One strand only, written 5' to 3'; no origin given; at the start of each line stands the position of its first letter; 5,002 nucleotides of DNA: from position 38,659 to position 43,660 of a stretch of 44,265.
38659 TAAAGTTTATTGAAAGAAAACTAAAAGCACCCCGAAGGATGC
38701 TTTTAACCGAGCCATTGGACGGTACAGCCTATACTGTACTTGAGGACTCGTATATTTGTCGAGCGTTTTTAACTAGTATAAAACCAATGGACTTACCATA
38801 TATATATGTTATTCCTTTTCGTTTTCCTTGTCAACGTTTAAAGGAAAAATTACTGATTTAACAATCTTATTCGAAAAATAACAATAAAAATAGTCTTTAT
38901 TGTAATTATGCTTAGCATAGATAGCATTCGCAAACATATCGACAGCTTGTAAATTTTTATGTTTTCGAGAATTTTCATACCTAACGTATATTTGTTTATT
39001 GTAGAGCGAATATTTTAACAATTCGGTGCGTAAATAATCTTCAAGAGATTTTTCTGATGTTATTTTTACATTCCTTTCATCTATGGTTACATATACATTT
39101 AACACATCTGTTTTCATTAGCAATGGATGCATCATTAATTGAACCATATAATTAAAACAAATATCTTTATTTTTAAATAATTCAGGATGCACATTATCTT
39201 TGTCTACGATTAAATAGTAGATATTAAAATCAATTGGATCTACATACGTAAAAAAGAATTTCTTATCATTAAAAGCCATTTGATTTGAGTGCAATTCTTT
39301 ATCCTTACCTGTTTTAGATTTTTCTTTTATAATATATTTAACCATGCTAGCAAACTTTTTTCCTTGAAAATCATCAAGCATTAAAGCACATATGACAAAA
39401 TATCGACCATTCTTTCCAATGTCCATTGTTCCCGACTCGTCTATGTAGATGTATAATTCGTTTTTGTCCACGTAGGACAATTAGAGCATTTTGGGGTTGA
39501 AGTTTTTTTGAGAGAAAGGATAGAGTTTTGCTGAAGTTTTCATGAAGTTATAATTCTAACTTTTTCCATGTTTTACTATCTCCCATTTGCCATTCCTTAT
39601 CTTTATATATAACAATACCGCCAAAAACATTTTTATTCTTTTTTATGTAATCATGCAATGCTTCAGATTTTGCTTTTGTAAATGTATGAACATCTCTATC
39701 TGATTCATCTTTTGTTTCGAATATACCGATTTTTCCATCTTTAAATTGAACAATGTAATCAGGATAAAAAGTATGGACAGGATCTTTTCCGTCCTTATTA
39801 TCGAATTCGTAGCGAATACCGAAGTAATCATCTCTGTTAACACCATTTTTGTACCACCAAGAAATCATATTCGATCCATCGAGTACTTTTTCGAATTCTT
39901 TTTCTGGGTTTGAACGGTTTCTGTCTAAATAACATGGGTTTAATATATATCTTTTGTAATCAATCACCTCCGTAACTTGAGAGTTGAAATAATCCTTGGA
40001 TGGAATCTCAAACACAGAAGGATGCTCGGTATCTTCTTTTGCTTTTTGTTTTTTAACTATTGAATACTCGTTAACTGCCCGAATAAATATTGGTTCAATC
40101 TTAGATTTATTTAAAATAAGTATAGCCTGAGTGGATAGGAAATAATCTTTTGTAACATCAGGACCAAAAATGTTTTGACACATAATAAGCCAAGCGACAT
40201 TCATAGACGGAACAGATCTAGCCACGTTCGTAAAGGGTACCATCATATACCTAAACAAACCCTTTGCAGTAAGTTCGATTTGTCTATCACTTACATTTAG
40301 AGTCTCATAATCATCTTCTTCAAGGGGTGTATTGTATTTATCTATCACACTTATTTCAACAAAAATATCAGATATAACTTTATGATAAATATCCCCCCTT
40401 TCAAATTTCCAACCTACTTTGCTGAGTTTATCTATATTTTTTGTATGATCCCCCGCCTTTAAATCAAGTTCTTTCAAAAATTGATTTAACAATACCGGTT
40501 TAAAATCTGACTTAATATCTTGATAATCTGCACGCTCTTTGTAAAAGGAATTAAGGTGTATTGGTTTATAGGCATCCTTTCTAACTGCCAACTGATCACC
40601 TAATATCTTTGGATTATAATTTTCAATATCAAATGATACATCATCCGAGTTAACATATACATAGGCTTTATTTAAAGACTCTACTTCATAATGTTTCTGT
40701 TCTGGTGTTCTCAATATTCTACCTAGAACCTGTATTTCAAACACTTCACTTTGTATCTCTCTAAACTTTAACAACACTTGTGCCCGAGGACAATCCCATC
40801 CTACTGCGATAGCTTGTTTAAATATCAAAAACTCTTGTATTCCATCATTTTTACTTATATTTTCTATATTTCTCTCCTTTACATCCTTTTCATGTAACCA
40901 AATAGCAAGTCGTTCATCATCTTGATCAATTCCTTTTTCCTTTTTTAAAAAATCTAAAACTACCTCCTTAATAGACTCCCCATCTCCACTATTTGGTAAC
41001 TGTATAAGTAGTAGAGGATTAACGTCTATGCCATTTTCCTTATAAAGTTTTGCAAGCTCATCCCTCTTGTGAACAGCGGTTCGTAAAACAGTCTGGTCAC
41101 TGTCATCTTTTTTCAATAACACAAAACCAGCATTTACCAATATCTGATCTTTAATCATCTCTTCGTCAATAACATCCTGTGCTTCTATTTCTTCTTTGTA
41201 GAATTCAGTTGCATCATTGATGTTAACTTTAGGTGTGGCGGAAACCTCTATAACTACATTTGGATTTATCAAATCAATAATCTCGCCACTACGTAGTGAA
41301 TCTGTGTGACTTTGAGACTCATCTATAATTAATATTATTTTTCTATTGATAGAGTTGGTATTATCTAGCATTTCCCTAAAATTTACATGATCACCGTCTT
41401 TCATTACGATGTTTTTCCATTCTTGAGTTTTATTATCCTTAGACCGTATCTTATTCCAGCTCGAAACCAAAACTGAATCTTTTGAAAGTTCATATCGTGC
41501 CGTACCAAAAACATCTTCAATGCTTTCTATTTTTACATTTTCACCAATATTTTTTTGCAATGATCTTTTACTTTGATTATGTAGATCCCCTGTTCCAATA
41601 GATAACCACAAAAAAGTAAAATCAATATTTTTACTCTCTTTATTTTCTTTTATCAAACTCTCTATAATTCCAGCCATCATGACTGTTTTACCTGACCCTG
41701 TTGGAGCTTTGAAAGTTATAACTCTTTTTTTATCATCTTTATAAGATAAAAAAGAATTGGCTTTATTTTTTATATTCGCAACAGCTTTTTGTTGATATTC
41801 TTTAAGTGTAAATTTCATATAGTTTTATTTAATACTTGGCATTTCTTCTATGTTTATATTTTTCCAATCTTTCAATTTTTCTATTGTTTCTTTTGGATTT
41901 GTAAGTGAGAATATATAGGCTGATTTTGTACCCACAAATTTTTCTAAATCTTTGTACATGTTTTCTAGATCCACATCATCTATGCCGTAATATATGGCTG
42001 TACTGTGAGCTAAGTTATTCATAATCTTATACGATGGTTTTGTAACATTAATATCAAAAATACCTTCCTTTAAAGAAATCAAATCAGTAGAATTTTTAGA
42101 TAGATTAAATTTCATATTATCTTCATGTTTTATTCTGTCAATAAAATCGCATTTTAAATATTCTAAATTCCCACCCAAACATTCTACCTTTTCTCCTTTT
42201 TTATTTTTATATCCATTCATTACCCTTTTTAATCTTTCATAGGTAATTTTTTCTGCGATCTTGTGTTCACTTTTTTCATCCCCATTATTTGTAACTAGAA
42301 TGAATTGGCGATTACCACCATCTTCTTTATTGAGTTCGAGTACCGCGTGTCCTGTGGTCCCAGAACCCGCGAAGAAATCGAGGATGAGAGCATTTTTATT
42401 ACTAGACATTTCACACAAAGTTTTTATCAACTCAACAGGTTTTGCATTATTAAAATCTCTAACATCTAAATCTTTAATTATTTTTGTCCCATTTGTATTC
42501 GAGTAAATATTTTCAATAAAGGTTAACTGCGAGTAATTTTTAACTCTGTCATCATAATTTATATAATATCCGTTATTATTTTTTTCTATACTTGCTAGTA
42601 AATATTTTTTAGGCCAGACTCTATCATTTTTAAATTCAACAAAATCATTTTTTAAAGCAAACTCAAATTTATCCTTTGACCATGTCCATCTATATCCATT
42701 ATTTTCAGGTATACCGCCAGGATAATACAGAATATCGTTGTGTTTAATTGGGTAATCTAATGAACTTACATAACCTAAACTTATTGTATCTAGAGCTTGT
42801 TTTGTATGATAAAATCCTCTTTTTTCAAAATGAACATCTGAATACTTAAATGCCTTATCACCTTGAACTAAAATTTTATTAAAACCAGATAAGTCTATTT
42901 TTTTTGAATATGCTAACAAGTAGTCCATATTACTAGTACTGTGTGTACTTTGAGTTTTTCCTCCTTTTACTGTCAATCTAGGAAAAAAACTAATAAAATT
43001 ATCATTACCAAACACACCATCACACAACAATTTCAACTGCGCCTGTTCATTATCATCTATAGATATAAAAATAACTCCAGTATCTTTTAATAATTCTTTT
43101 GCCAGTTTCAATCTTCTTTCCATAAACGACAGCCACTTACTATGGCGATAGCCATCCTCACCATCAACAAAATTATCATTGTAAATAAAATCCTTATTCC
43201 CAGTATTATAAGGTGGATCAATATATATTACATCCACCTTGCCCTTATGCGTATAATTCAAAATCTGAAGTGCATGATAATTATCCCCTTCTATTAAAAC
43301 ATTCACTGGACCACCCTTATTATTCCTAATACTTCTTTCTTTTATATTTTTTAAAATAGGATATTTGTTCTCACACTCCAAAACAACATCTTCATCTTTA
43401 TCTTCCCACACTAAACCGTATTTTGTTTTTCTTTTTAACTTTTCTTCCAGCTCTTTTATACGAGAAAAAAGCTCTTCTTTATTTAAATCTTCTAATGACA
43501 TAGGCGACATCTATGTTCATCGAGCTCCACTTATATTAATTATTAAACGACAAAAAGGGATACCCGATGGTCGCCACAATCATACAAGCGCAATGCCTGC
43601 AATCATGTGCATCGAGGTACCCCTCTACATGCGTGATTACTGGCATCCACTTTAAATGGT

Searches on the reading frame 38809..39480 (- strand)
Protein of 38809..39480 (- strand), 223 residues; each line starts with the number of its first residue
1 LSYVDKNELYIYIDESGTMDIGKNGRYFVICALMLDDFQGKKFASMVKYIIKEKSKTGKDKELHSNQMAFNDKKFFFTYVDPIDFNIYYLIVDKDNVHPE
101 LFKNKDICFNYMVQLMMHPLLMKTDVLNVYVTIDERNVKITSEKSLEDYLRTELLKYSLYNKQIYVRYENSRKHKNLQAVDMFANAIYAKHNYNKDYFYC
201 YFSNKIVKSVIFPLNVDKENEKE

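Call 6: search_protein_families(library=pfam, proteins=[window:38809-39480:-], max_evalue=0.01)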
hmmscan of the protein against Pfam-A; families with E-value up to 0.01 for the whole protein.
window:38809-39480:- (223 aa): 1 family
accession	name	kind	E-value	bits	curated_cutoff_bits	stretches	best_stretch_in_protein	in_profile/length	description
PF12686.12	DUF3800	-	1.9e-14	55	21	1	10-189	1-148/149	Protein of unknown function (DUF3800)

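Call 48: search_protein_families(library=padloc, proteins=[window:38809-39480:-], max_evalue=0.01)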
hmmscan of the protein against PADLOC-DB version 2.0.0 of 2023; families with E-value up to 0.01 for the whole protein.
window:38809-39480:- (223 aa): 0 families

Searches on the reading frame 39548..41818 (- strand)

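Call 6: search_protein_families(library=pfam, proteins=[window:39548-41818:-], max_evalue=0.01)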
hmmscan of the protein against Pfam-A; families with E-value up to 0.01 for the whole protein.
window:39548-41818:- (756 aa): 7 families
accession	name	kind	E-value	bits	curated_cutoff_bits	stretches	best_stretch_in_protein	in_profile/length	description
PF04851.21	ResIII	-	7.5e-18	65.4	22.5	1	3-197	2-163/164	Type III restriction enzyme, res subunit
PF00270.35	DEAD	-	2.7e-05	24.4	26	1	7-201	2-165/167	DEAD/DEAH box helicase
PF07693.20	KAP_NTPase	-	2.8e-05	24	20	1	30-167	19-159/293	KAP family P-loop domain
PF18766.7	SWI2_SNF2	-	9.6e-05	22.6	26.7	1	9-211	2-171/221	SWI2/SNF2 ATPase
PF24883.2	NPHP3_N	-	0.0012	19.5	24.8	1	22-69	11-57/164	Nephrocystin 3, N-terminal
PF25199.1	nSTAND_NTPase5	-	0.0017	18.6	34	0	24-59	34-68/145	Novel STAND NTPase 5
PF00931.28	NB-ARC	-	0.0041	16.8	23.5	0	17-96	5-75/248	NB-ARC domain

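Call 48: search_protein_families(library=padloc, proteins=[window:39548-41818:-], max_evalue=0.01)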
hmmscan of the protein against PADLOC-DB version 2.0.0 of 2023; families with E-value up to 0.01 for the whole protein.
window:39548-41818:- (756 aa): 5 families
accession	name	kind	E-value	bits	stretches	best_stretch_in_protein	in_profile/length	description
PDLC03650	REase_III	-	2.6e-18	63.8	1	148-391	214-441/898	Type III restriction enzyme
PDLC03653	REase_III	-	2.8e-18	63.4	1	113-395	216-493/883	Type III restriction enzyme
PDLC03652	REase_III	-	7.5e-17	58.6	2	189-401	202-417/809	Type III restriction enzyme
PDLC00938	Cas3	-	0.0012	16.1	1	36-170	4-135/358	CRISPR-associated helicase Cas3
PDLC04476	PDC-M16A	-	0.0016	14.9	1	1-61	1-55/691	-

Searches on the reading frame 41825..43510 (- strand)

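Call 6: search_protein_families(library=pfam, proteins=[window:41825-43510:-], max_evalue=0.01)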
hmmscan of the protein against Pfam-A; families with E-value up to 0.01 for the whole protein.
window:41825-43510:- (561 aa): 3 families
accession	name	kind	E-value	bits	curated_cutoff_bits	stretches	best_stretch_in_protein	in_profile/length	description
PF01555.25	N6_N4_Mtase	-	1e-32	114.4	26.7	1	92-403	1-206/221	DNA methylase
PF03602.21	Cons_hypoth95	-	6.6e-05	23.1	24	0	74-105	97-127/182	Conserved hypothetical protein 95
PF18151.6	DUF5601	-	0.0094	16.5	23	0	493-529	27-63/65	Domain of unknown function (DUF5601)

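Call 48: search_protein_families(library=padloc, proteins=[window:41825-43510:-], max_evalue=0.01)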
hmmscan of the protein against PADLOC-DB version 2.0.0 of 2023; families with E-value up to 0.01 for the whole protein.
window:41825-43510:- (561 aa): 40 families (the best 25 are shown)
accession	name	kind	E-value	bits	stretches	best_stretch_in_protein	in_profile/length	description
PDLC03642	MTase_III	-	5.6e-91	303.8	1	10-482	24-456/528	Type III methyltransferase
PDLC03634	MTase_III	-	6.5e-88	294.2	2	119-437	166-482/621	Type III methyltransferase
PDLC03641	MTase_III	-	6.3e-74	247.7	2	122-461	180-506/657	Type III methyltransferase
PDLC03644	MTase_III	-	2.5e-72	242.4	1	33-453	4-420/542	Type III methyltransferase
PDLC03639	MTase_III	-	1.8e-63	212.9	2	21-264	39-278/639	Type III methyltransferase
PDLC03640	MTase_III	-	2e-55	186.3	2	70-171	44-160/654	Type III methyltransferase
PDLC03637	MTase_III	-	4.9e-53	178.5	1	23-427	77-471/513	Type III methyltransferase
PDLC03645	MTase_III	-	1e-50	170.6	2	63-189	133-259/709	Type III methyltransferase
PDLC03635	MTase_III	-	2.9e-49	166.4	1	69-448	218-593/708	Type III methyltransferase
PDLC03636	MTase_III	-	2e-48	163.5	1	28-433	4-411/575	Type III methyltransferase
PDLC03638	MTase_III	-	2.4e-40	136.6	1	71-435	382-685/816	Type III methyltransferase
PDLC03646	MTase_III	-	1.7e-37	126.8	2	61-163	466-558/1057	Type III methyltransferase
PDLC03278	MTase_II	-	7.2e-36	122.4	2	79-214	8-132/390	Type II methyltransferase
PDLC03354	MTase_II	-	1.8e-32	110.9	2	39-206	34-209/425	Type II methyltransferase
PDLC03643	MTase_III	-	1.9e-22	78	1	130-407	1-265/465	Type III methyltransferase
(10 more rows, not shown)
